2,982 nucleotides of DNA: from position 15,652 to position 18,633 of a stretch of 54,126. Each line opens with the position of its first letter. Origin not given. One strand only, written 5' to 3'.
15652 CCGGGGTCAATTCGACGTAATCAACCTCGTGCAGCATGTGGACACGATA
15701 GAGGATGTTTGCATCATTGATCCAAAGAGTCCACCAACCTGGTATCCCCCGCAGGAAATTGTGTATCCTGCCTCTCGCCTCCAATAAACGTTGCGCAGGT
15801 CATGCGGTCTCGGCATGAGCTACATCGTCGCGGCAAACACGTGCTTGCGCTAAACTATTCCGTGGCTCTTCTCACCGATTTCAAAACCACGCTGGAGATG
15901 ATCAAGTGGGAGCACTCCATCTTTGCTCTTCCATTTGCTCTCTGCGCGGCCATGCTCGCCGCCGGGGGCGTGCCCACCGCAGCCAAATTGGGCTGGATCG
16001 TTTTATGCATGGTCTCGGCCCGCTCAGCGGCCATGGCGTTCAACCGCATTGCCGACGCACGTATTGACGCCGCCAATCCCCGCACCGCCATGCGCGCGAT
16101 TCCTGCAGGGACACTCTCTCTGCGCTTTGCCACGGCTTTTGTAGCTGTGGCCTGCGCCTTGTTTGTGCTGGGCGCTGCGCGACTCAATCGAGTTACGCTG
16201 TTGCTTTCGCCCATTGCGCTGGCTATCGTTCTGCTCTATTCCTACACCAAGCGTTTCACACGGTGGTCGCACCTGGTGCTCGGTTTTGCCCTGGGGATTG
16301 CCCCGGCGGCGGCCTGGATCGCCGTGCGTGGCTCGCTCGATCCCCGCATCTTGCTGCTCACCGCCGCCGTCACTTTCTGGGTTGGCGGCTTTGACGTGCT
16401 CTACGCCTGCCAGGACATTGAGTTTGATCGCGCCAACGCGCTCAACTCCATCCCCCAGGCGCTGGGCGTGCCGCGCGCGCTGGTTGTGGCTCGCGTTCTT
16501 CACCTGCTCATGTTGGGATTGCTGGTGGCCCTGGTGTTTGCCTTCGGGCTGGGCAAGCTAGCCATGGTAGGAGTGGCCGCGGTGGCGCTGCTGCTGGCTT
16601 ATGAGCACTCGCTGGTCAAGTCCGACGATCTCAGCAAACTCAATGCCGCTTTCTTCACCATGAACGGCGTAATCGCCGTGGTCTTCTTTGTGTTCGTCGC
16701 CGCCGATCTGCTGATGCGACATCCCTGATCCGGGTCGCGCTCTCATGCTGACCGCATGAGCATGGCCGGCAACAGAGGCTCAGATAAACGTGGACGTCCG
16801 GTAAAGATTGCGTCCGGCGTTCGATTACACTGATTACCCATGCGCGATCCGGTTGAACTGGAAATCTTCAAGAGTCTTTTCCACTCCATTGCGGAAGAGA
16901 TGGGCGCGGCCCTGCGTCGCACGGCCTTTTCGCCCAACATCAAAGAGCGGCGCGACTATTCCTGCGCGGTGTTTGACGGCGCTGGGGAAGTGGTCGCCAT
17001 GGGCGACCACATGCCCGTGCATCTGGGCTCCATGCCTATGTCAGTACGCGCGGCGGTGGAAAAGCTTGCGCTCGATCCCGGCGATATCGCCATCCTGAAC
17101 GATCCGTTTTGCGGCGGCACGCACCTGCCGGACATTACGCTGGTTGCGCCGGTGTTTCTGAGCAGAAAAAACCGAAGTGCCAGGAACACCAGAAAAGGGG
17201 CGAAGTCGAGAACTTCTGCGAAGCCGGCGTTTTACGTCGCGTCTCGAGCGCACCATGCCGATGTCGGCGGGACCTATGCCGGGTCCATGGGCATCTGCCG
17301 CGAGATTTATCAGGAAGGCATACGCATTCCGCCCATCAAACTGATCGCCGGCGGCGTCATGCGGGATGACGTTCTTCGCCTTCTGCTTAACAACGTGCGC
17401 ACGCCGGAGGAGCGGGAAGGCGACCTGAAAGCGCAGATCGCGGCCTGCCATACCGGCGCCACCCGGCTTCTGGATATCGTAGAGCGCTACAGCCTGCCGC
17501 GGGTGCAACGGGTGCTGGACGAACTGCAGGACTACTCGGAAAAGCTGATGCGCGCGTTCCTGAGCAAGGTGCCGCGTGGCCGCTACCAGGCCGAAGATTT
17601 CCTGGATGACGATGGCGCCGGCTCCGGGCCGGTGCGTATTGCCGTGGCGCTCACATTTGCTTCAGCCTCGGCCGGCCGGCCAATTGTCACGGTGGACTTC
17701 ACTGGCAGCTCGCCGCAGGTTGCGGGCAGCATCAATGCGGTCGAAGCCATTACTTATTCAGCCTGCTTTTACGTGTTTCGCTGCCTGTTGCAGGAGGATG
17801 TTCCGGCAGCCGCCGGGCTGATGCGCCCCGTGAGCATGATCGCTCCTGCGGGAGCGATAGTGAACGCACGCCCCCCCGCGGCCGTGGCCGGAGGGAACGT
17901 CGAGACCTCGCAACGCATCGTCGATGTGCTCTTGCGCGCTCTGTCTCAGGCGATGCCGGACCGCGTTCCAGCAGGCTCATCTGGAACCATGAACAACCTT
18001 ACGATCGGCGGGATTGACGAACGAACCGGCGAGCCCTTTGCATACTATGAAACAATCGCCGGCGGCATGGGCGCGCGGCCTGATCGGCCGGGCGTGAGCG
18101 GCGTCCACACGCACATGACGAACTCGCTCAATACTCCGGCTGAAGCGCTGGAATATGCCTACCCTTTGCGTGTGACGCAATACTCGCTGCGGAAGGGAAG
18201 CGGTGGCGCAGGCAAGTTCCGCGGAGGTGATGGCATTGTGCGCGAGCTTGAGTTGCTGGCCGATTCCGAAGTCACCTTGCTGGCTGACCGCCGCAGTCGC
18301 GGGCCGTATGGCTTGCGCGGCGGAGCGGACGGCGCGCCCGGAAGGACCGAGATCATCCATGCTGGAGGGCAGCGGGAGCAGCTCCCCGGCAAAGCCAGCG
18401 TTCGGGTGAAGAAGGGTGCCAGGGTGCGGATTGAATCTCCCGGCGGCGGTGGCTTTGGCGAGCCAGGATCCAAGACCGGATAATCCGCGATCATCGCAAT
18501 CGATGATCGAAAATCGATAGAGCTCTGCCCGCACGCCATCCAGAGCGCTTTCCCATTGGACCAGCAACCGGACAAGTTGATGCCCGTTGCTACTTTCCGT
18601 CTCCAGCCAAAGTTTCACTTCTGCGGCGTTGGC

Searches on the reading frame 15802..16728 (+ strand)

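Call 37: search_protein_families(library=pfam, proteins=[window:15802-16728:+], max_evalue=0.00001)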
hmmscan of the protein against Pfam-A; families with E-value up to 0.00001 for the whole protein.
window:15802-16728:+ (308 aa): 1 family
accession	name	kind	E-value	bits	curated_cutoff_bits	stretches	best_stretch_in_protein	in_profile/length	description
PF01040.23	UbiA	-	4.5e-53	180.5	34.2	1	42-288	1-248/250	UbiA prenyltransferase family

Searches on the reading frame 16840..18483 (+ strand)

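Call 37: search_protein_families(library=pfam, proteins=[window:16840-18483:+], max_evalue=0.00001)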
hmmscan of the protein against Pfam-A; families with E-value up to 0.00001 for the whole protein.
window:16840-18483:+ (547 aa): 1 family
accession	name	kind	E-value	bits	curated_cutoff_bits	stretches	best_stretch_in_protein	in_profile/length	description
PF02538.19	Hydantoinase_B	-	1.4e-210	700.6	26.8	1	3-542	1-519/519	Hydantoinase B/oxoprolinase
